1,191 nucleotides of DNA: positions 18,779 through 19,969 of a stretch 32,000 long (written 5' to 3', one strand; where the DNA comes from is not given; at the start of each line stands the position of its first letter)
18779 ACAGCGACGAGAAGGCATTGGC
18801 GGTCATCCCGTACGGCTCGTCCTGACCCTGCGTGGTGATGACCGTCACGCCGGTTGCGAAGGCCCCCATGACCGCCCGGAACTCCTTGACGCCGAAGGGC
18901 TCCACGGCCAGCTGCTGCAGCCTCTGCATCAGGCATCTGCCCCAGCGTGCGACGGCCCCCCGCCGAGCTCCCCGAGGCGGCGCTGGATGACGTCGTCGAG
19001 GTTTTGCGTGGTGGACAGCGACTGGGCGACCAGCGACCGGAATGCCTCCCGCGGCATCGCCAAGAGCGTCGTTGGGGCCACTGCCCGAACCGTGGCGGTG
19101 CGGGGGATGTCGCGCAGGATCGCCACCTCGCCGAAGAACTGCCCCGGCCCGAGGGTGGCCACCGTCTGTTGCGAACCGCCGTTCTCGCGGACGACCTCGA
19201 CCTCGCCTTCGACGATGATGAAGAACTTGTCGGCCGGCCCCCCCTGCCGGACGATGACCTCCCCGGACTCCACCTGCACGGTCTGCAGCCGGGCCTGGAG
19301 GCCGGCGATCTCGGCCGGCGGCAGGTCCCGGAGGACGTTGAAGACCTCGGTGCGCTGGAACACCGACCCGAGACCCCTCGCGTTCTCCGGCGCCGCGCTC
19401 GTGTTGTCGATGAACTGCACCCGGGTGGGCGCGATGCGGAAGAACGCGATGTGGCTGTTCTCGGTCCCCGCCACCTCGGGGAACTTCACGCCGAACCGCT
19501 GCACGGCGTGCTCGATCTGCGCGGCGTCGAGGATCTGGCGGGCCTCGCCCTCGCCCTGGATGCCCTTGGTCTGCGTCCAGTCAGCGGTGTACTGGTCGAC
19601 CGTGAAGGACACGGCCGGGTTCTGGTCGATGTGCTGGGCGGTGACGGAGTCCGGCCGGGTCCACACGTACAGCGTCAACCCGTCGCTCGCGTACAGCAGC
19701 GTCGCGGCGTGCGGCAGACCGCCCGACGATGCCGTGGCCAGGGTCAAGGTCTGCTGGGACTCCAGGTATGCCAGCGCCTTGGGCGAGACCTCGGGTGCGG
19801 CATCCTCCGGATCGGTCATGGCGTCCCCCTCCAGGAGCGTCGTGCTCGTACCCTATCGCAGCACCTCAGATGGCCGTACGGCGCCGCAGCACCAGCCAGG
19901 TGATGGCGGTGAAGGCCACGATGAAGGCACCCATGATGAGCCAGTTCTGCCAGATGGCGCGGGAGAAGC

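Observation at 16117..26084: Cyclic-nucleotide-themed island: four CNB domains and two candidate phosphodiesterases but no cyclase and no transcription factor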

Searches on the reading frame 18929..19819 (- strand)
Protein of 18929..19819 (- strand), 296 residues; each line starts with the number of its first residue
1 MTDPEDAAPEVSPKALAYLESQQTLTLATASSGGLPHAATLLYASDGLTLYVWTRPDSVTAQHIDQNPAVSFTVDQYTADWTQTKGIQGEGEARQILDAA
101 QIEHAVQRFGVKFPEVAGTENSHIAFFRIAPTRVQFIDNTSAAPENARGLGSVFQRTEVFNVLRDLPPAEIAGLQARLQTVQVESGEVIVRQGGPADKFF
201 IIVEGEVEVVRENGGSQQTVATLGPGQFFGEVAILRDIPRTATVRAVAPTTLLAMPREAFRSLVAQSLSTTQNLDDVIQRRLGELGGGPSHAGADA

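Call 6: search_protein_families(library=pfam, proteins=[window:18929-19819:-], max_evalue=0.01)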
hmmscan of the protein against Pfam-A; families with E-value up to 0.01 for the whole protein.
window:18929-19819:- (296 aa): 3 families
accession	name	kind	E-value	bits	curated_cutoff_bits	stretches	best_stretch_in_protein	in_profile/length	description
PF00027.35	cNMP_binding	-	7.9e-27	93.5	27.5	1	181-266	2-88/89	Cyclic nucleotide-binding domain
PF01243.27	PNPOx_N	-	2.3e-15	57.5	28.1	1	13-137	3-119/120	Pyridoxamine 5'-phosphate oxidase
PF12900.13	Pyridox_ox_2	-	8.7e-08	32.7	27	1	15-134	5-136/140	Pyridoxamine 5'-phosphate oxidase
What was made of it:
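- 18929..19819 (-): PNPOx-like split-barrel domain fused to a C-terminal CNB domain (296 aa). The CNB domain spans 18965-19339. Pfam PNPOx_N 57.5 and cNMP_binding 93.5 bits (call 6).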

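Call 9: search_protein_families(library=ncbifam, proteins=[window:18929-19819:-], max_evalue=0.001)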
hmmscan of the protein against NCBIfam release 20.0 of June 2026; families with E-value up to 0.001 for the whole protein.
window:18929-19819:- (296 aa): 13 families
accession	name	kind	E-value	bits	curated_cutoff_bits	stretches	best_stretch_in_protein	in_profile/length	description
NF058543.1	ActPatMycb56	equivalog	3.3e-20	72.2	460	1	161-267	2-108/317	acetyltransferase Pat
NF041163.2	encap_f2b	equivalog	1e-14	54.5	400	1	160-279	76-198/450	family 2B encapsulin nanocompartment shell protein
TIGR03896.1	cyc_nuc_ocin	subfamily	7e-12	45.3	161.05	1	158-269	141-253/317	bacteriocin-type transport-associated protein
TIGR03618.1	Rv1155_F420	subfamily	3.4e-09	37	79.05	1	16-120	2-105/127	TIGR03618 family F420-dependent PPOX class oxidoreductase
NF002900.0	PRK03467.1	equivalog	6.3e-09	35.7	176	1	17-141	12-133/150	YhbP family protein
NF008732.0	PRK11753.1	equivalog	8.3e-09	35.2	266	1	182-282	27-129/214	cAMP-activated global transcriptional regulator CRP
NF006901.0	PRK09392.1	equivalog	1.5e-07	31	211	1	185-266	37-118/236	transcriptional activator FtrB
TIGR03668.1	Rv0121_F420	hypoth_equivalog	2.2e-07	31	119.15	1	14-106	4-110/141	TIGR03668 family PPOX class F420-dependent oxidoreductase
NF050815.1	TransActFtrBCaul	equivalog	4.7e-07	29.3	300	1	182-266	36-120/251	transcriptional activator FtrB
TIGR03666.1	Rv2061_F420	subfamily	5.8e-06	26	84.9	1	15-105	5-91/132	PPOX class F420-dependent oxidoreductase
TIGR03667.1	Rv3369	hypoth_equivalog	4.9e-05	23.3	125.3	1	11-115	3-103/130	TIGR03667 family PPOX class F420-dependent oxidoreductase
NF010499.0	PRK13918.1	equivalog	8.4e-05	22.2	274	1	178-255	12-88/205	CRP/FNR family transcriptional regulator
NF050806.1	TransRegFixKCaul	equivalog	0.00076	18.8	300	0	179-273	24-116/215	transcriptional regulator FixK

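Call 11: find_homologous_proteins(query=window:18929-19819:-, max_evalue=0.00001)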
Query window:18929-19819:- (296 aa): 1740 proteins with E <= 0.00001 among 5528 candidates; the best 120 are listed.
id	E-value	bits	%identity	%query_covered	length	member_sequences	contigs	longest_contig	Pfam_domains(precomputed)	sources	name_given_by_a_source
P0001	2.2e-178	610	96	99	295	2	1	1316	PF01243.28,PF00027.36,PF12900.14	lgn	-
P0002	5.9e-104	365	60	96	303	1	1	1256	PF01243.28,PF00027.36,PF12900.14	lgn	-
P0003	2.4e-102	360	61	95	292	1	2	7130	PF01243.28,PF00027.36,PF12900.14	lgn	-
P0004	2.1e-101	357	59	95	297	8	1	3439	PF01243.28,PF00027.36,PF12900.14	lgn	-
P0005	2.3e-101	357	59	95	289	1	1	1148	PF01243.28,PF00027.36,PF12900.14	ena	-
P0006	4.7e-101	356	59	95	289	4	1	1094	PF01243.28,PF00027.36,PF12900.14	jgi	jgi:nitroimidazol reductase NimA-like FMN-containing flavoprotein (pyridoxamine 5'-phosphate oxidase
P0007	5.4e-101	356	60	95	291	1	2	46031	PF01243.28,PF00027.36,PF12900.14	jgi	jgi:CRP-like cAMP-binding protein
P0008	1.2e-100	355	59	96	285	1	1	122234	PF01243.28,PF00027.36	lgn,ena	-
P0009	2.4e-100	354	57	95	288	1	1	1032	PF01243.28,PF00027.36,PF12900.14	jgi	jgi:general stress protein 26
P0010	3.5e-100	353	57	95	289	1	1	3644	PF01243.28,PF00027.36,PF12900.14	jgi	jgi:CRP-like cAMP-binding protein/general stress protein 26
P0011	3.6e-100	353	58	94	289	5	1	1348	PF01243.28,PF00027.36,PF12900.14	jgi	jgi:uncharacterized protein YhbP (UPF0306 family)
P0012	3.6e-100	353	56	95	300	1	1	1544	PF01243.28,PF00027.36,PF12900.14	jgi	jgi:uncharacterized protein YhbP (UPF0306 family)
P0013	3.7e-100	353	57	94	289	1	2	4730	PF01243.28,PF00027.36,PF12900.14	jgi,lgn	jgi:CRP-like cAMP-binding protein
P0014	4.2e-100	353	60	96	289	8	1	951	PF01243.28,PF00027.36,PF12900.14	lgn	-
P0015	6.1e-100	352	57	95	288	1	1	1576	PF01243.28,PF00027.36,PF12900.14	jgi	jgi:uncharacterized protein YhbP (UPF0306 family)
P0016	1.5e-99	351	58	95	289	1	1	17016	PF01243.28,PF00027.36,PF12900.14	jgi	jgi:uncharacterized protein YhbP (UPF0306 family)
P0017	2.9e-99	350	58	95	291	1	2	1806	PF01243.28,PF00027.36,PF12900.14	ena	-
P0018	3.0e-99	350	59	95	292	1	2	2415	PF01243.28,PF00027.36,PF12900.14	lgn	-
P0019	3.1e-99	350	59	93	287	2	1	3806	PF01243.28,PF00027.36,PF12900.14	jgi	jgi:nitroimidazol reductase NimA-like FMN-containing flavoprotein (pyridoxamine 5'-phosphate oxidase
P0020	5.4e-99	349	60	94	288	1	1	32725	PF01243.28,PF00027.36,PF12900.14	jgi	jgi:general stress protein 26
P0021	5.6e-99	349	59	94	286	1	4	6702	PF01243.28,PF00027.36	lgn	-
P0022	8.7e-99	349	58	94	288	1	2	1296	PF01243.28,PF00027.36,PF12900.14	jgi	jgi:CRP-like cAMP-binding protein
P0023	9.3e-99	348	58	94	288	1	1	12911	PF01243.28,PF00027.36,PF12900.14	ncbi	-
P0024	9.4e-99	348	57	95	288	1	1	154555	PF01243.28,PF00027.36,PF12900.14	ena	-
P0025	1.1e-98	348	58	94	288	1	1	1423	PF01243.28,PF00027.36,PF12900.14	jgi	jgi:CRP-like cAMP-binding protein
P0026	1.2e-98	348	59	94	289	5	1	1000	PF01243.28,PF00027.36,PF12900.14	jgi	-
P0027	1.3e-98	348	56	94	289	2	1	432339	PF01243.28,PF00027.36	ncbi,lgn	-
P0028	1.6e-98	348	58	94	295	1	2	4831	PF01243.28,PF00027.36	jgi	jgi:uncharacterized protein YhbP (UPF0306 family)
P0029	1.7e-98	348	58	94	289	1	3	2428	PF01243.28,PF00027.36,PF12900.14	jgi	jgi:CRP-like cAMP-binding protein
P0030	1.9e-98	347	59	95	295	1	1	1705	PF01243.28,PF00027.36,PF12900.14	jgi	jgi:uncharacterized protein YhbP (UPF0306 family)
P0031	2.0e-98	347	57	97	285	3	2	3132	PF01243.28,PF00027.36,PF12900.14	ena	-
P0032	2.5e-98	347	55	96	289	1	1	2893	PF01243.28,PF00027.36,PF12900.14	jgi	jgi:CRP-like cAMP-binding protein/uncharacterized protein YhbP (UPF0306 family)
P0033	2.6e-98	347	57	94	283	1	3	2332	PF01243.28,PF00027.36,PF12900.14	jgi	jgi:uncharacterized protein YhbP (UPF0306 family)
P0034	2.9e-98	347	57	94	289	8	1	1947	PF01243.28,PF00027.36,PF12900.14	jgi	jgi:CRP-like cAMP-binding protein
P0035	4.2e-98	346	59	94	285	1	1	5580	PF01243.28,PF00027.36,PF12900.14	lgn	-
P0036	5.4e-98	346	58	94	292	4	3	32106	PF01243.28,PF00027.36,PF12900.14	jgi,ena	-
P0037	6.3e-98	346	56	96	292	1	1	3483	PF01243.28,PF00027.36,PF12900.14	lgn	-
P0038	6.6e-98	346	59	94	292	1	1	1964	PF01243.28,PF00027.36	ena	-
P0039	2.0e-97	344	57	94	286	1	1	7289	PF01243.28,PF00027.36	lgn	-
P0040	2.8e-97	344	54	96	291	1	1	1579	PF01243.28,PF00027.36,PF12900.14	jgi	jgi:uncharacterized protein YhbP (UPF0306 family)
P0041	2.9e-97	344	58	96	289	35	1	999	PF01243.28,PF00027.36,PF12900.14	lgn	-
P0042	2.9e-97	343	56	97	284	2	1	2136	PF01243.28,PF00027.36,PF12900.14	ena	-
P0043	5.3e-97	343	56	95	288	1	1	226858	PF01243.28,PF00027.36,PF12900.14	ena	-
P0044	6.4e-97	342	56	95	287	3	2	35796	PF01243.28,PF00027.36,PF12900.14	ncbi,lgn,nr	ncbi:MAG: cyclic nucleotide-binding domain-containing protein [Actinobacteria bacterium]|nr:cyclic n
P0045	6.5e-97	342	55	95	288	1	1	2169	PF01243.28,PF00027.36,PF12900.14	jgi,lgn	jgi:CRP-like cAMP-binding protein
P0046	7.6e-97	342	56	95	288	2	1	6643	PF01243.28,PF00027.36,PF12900.14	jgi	jgi:CRP-like cAMP-binding protein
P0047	8.2e-97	342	57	96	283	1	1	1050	PF01243.28,PF00027.36,PF12900.14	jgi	jgi:hypothetical protein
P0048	8.2e-97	342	57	94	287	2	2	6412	PF01243.28,PF00027.36,PF12900.14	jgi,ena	jgi:uncharacterized protein YhbP (UPF0306 family)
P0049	8.4e-97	342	58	96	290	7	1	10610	PF01243.28,PF00027.36,PF12900.14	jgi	jgi:nitroimidazol reductase NimA-like FMN-containing flavoprotein (pyridoxamine 5'-phosphate oxidase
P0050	8.8e-97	342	55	97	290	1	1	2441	PF01243.28,PF00027.36,PF12900.14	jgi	jgi:CRP-like cAMP-binding protein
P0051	9.7e-97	342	58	93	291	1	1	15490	PF01243.28,PF00027.36,PF12900.14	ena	-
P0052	9.8e-97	342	58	95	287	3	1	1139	PF01243.28,PF00027.36,PF12900.14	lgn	-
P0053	1.0e-96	342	56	95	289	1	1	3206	PF01243.28,PF00027.36,PF12900.14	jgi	-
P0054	1.2e-96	342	56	95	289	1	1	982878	PF01243.28,PF00027.36,PF12900.14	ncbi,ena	-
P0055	1.4e-96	341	55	95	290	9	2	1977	PF01243.28,PF00027.36,PF12900.14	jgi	jgi:CRP-like cAMP-binding protein/general stress protein 26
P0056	1.6e-96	341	55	94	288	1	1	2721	PF01243.28,PF00027.36,PF12900.14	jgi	jgi:uncharacterized protein YhbP (UPF0306 family)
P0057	1.6e-96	341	56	95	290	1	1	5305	PF01243.28,PF00027.36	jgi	jgi:uncharacterized protein YhbP (UPF0306 family)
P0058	1.8e-96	341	56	95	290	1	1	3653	PF01243.28,PF00027.36,PF12900.14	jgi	jgi:CRP-like cAMP-binding protein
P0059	1.9e-96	341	56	97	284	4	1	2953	PF01243.28,PF00027.36,PF12900.14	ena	-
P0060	1.9e-96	341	56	95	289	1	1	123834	PF01243.28,PF00027.36,PF12900.14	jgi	-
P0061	2.2e-96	341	57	95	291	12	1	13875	PF01243.28,PF00027.36,PF12900.14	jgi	jgi:uncharacterized protein YhbP (UPF0306 family)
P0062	2.6e-96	340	54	96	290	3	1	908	PF01243.28,PF00027.36,PF12900.14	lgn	-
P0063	3.0e-96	340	54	95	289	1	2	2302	PF01243.28,PF00027.36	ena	-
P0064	3.9e-96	340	57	95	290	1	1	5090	PF01243.28,PF00027.36,PF12900.14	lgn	-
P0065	4.7e-96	340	57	94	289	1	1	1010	PF01243.28,PF00027.36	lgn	-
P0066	5.8e-96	339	57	96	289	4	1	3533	PF01243.28,PF00027.36,PF12900.14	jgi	jgi:nitroimidazol reductase NimA-like FMN-containing flavoprotein (pyridoxamine 5'-phosphate oxidase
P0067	5.8e-96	339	56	95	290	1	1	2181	PF01243.28,PF00027.36,PF12900.14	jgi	jgi:CRP-like cAMP-binding protein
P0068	6.7e-96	339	56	96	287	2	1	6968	PF01243.28,PF00027.36,PF12900.14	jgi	jgi:uncharacterized protein YhbP (UPF0306 family)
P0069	8.9e-96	339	56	96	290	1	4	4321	PF01243.28,PF00027.36,PF12900.14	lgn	-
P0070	1.1e-95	338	55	96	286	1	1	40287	PF01243.28,PF00027.36,PF12900.14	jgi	jgi:uncharacterized protein YhbP (UPF0306 family)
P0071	1.1e-95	338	56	96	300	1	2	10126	PF01243.28,PF00027.36,PF12900.14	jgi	jgi:nitroimidazol reductase NimA-like FMN-containing flavoprotein (pyridoxamine 5'-phosphate oxidase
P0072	1.3e-95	338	58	94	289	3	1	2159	PF01243.28,PF00027.36,PF12900.14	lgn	-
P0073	1.3e-95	338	55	95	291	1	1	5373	PF01243.28,PF00027.36,PF12900.14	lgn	-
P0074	1.3e-95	338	58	94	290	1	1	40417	PF01243.28,PF00027.36,PF12900.14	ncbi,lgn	-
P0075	1.5e-95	338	55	96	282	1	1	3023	PF01243.28,PF00027.36,PF12900.14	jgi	jgi:uncharacterized protein YhbP (UPF0306 family)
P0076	1.6e-95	338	56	95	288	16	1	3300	PF01243.28,PF00027.36,PF12900.14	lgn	-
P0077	1.7e-95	338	55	95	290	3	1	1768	PF01243.28,PF00027.36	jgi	jgi:CRP-like cAMP-binding protein/uncharacterized pyridoxamine 5'-phosphate oxidase family protein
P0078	2.1e-95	337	57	94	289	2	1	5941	PF01243.28,PF00027.36,PF12900.14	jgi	jgi:CRP-like cAMP-binding protein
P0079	2.4e-95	337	55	94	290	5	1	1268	PF01243.28,PF00027.36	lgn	-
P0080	3.6e-95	337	55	94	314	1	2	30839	PF01243.28,PF00027.36,PF12900.14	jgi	jgi:CRP-like cAMP-binding protein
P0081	4.5e-95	336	56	93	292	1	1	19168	PF01243.28,PF00027.36,PF12900.14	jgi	jgi:uncharacterized protein YhbP (UPF0306 family)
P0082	4.5e-95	336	55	96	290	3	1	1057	PF01243.28,PF00027.36,PF12900.14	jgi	jgi:uncharacterized protein YhbP (UPF0306 family)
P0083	6.4e-95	336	56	97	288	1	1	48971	PF01243.28,PF00027.36,PF12900.14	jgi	jgi:uncharacterized protein YhbP (UPF0306 family)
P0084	6.5e-95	336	56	94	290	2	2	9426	PF01243.28,PF00027.36,PF12900.14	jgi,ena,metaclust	metaclust:\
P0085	6.8e-95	336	56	94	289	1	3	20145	PF01243.28,PF00027.36,PF12900.14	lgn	-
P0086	7.1e-95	336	54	96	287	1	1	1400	PF01243.28,PF00027.36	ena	-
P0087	7.3e-95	336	55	95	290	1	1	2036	PF01243.28,PF00027.36,PF12900.14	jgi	jgi:uncharacterized protein YhbP (UPF0306 family)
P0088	7.8e-95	336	56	95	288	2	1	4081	PF01243.28,PF00027.36,PF12900.14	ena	-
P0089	9.0e-95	335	56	94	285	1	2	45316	PF01243.28,PF00027.36,PF12900.14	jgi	jgi:CRP-like cAMP-binding protein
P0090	9.7e-95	335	56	95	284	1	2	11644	PF01243.28,PF00027.36,PF12900.14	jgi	jgi:uncharacterized protein YhbP (UPF0306 family)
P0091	9.9e-95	335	53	98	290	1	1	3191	PF01243.28,PF00027.36,PF12900.14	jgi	jgi:nitroimidazol reductase NimA-like FMN-containing flavoprotein (pyridoxamine 5'-phosphate oxidase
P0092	1.1e-94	335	56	96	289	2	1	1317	PF01243.28,PF00027.36,PF12900.14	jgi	jgi:uncharacterized protein YhbP (UPF0306 family)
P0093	1.1e-94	335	56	96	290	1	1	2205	PF01243.28,PF00027.36,PF12900.14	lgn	-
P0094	1.2e-94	335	55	96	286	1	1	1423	PF01243.28,PF00027.36,PF12900.14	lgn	-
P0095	1.2e-94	335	55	96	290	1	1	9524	PF01243.28,PF00027.36,PF12900.14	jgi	jgi:CRP-like cAMP-binding protein/nitroimidazol reductase NimA-like FMN-containing flavoprotein (pyr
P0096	1.2e-94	335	57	94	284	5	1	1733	PF01243.28,PF00027.36,PF12900.14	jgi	jgi:nitroimidazol reductase NimA-like FMN-containing flavoprotein (pyridoxamine 5'-phosphate oxidase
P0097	1.2e-94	335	57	94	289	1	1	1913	PF01243.28,PF00027.36,PF12900.14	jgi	jgi:nitroimidazol reductase NimA-like FMN-containing flavoprotein (pyridoxamine 5'-phosphate oxidase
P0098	1.3e-94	335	57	93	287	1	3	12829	PF01243.28,PF00027.36,PF12900.14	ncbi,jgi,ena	-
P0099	1.3e-94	335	57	95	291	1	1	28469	PF01243.28,PF00027.36,PF12900.14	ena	-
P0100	1.4e-94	335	57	96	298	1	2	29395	PF01243.28,PF00027.36,PF12900.14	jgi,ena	jgi:uncharacterized protein YhbP (UPF0306 family)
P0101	1.7e-94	334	57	95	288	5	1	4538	PF01243.28,PF00027.36,PF12900.14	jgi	jgi:uncharacterized protein YhbP (UPF0306 family)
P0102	2.1e-94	334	57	93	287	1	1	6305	PF01243.28,PF00027.36,PF12900.14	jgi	jgi:uncharacterized protein YhbP (UPF0306 family)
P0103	2.3e-94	334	57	94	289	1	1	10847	PF01243.28,PF00027.36,PF12900.14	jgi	jgi:uncharacterized protein YhbP (UPF0306 family)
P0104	2.3e-94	334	57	93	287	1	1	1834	PF01243.28,PF00027.36,PF12900.14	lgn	-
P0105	2.4e-94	334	57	95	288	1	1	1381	PF01243.28,PF00027.36,PF12900.14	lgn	-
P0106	2.4e-94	334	57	93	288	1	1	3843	PF01243.28,PF00027.36,PF12900.14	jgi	jgi:uncharacterized protein YhbP (UPF0306 family)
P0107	2.5e-94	334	53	94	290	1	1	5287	PF01243.28,PF00027.36,PF12900.14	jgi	jgi:nitroimidazol reductase NimA-like FMN-containing flavoprotein (pyridoxamine 5'-phosphate oxidase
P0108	2.9e-94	334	54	95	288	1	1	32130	PF01243.28,PF00027.36,PF12900.14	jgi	jgi:uncharacterized protein YhbP (UPF0306 family)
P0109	3.0e-94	334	56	93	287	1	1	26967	PF01243.28,PF00027.36,PF12900.14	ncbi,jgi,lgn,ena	-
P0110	3.6e-94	333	54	97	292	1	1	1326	PF01243.28,PF00027.36,PF12900.14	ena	-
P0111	3.7e-94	333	54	95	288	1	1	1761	PF01243.28,PF00027.36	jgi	jgi:CRP-like cAMP-binding protein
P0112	3.7e-94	333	56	95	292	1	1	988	PF01243.28,PF00027.36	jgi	jgi:uncharacterized protein YhbP (UPF0306 family)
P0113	3.8e-94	333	55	95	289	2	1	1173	PF01243.28,PF00027.36,PF12900.14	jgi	jgi:uncharacterized protein YhbP (UPF0306 family)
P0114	4.1e-94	333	55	95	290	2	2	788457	PF01243.28,PF00027.36,PF12900.14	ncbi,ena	-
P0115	4.2e-94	333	58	96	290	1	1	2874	PF01243.28,PF00027.36,PF12900.14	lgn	-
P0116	4.2e-94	333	58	93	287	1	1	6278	PF01243.28,PF00027.36,PF12900.14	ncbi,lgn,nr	ncbi:MAG TPA: cyclic nucleotide-binding domain-containing protein [Thermomicrobiales bacterium]|nr:c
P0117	4.3e-94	333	56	95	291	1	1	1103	PF01243.28,PF00027.36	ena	-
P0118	4.5e-94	333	56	93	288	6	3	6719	PF01243.28,PF00027.36,PF12900.14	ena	-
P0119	4.7e-94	333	57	94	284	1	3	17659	PF01243.28,PF00027.36,PF12900.14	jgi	jgi:CRP-like cAMP-binding protein/uncharacterized pyridoxamine 5'-phosphate oxidase family protein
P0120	4.9e-94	333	54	95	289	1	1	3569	PF01243.28,PF00027.36,PF12900.14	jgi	jgi:CRP-like cAMP-binding protein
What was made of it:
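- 18929..19819 (-): At least 1740 homologue clusters share the architecture (call 11).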

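Call 13: find_related_loci(query=A1, collection=genome_contigs, flank=10000)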
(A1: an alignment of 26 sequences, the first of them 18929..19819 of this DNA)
Query A1 (296 aa) in genome_contigs; peptide patterns used: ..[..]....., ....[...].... (x = any residue, [..] = any of these).
109 stretches matched a pattern; 79 encode a relative of the query (tblastn E <= 1e-3); 78 distinct loci.
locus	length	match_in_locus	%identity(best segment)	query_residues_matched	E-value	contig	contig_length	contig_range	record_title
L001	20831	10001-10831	56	10-287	2e-104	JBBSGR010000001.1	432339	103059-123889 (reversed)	MAG: Gaiellales bacterium isolate LS2_sbin.44 LS2_sbin.44_K_46280_L_432339_cov_61.0087, whole genome shotgun sequence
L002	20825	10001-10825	58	10-286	4e-104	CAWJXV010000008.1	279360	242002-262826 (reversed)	MAG: uncultured Actinomycetes bacterium isolate MFD03975.bin.1.244 genome assembly, contig: contig_58623, whole genome s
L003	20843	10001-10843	56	5-286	1e-102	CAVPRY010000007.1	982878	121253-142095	MAG: uncultured Actinomycetes bacterium isolate MFD10007.bin.2.11 genome assembly, contig: contig_5647, whole genome sho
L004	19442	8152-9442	58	5-286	5e-101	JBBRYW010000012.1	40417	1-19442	MAG: Gaiellales bacterium isolate La5_metabat2.168 La5_metabat2.168_K_2979732_L_40417_cov_77.0027, whole genome shotgun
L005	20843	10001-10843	55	8-288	7e-100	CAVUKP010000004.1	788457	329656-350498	MAG: uncultured Thermoleophilia bacterium isolate MFD00392.bin.2.324 genome assembly, contig: contig_2399, whole genome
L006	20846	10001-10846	59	6-286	2e-98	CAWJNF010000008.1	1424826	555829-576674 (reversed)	MAG: uncultured Thermoleophilia bacterium isolate MFD02840.bin.1.236 genome assembly, contig: contig_9057, whole genome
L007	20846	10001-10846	59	6-286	8e-98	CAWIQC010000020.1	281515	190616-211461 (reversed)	MAG: uncultured Thermoleophilia bacterium isolate MFD05454.bin.2.105 genome assembly, contig: contig_47638, whole genome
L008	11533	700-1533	56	7-287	1e-97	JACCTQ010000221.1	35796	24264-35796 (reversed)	MAG: Actinomycetota bacterium isolate MGR_bin78 SD2897-2912_k127_5313573, whole genome shotgun sequence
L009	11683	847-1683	54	10-290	2e-96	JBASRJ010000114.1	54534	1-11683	MAG: Gaiellaceae bacterium isolate MFD13528_ilm_asm_bin24 k127_101204, whole genome shotgun sequence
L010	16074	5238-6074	54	10-290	1e-96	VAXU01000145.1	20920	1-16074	MAG: Actinobacteria bacterium isolate AC_40 14_0927_12_40cm_scaffold_7557_e:201, whole genome shotgun sequence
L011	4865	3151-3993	59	3-285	1e-96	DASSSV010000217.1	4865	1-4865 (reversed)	MAG TPA_asm: Thermomicrobiales bacterium isolate SMAG_U524 k141_1323687, whole genome shotgun sequence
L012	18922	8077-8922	52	6-290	5e-96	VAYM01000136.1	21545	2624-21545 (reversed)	MAG: Actinobacteria bacterium isolate AC_58 14_0919_09_20cm_scaffold_654, whole genome shotgun sequence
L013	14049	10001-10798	55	17-287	6e-93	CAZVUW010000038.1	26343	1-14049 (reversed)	MAG TPA_asm: uncultured Actinomycetota bacterium isolate SRP268622_co1_52 genome assembly, contig: NODE_3762_length_2634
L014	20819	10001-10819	52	10-282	1e-92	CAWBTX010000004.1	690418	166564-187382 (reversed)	MAG: uncultured Gaiellaceae bacterium isolate MFD05454.bin.2.67 genome assembly, contig: contig_7443, whole genome shotg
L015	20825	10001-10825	53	16-293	8e-92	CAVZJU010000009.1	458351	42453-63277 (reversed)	MAG: uncultured Actinomycetes bacterium isolate MFD05442.bin.1.340 genome assembly, contig: contig_31514, whole genome s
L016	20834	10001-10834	51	10-286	1e-90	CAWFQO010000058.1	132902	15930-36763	MAG: uncultured Solirubrobacterales bacterium isolate MFD04580.bin.3.102 genome assembly, contig: contig_84766, whole ge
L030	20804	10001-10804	47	10-282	2e-75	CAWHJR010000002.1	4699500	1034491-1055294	MAG: Euzebyaceae bacterium isolate MFD02840.bin.3.827 genome assembly, contig: contig_35940, whole genome shotgun sequen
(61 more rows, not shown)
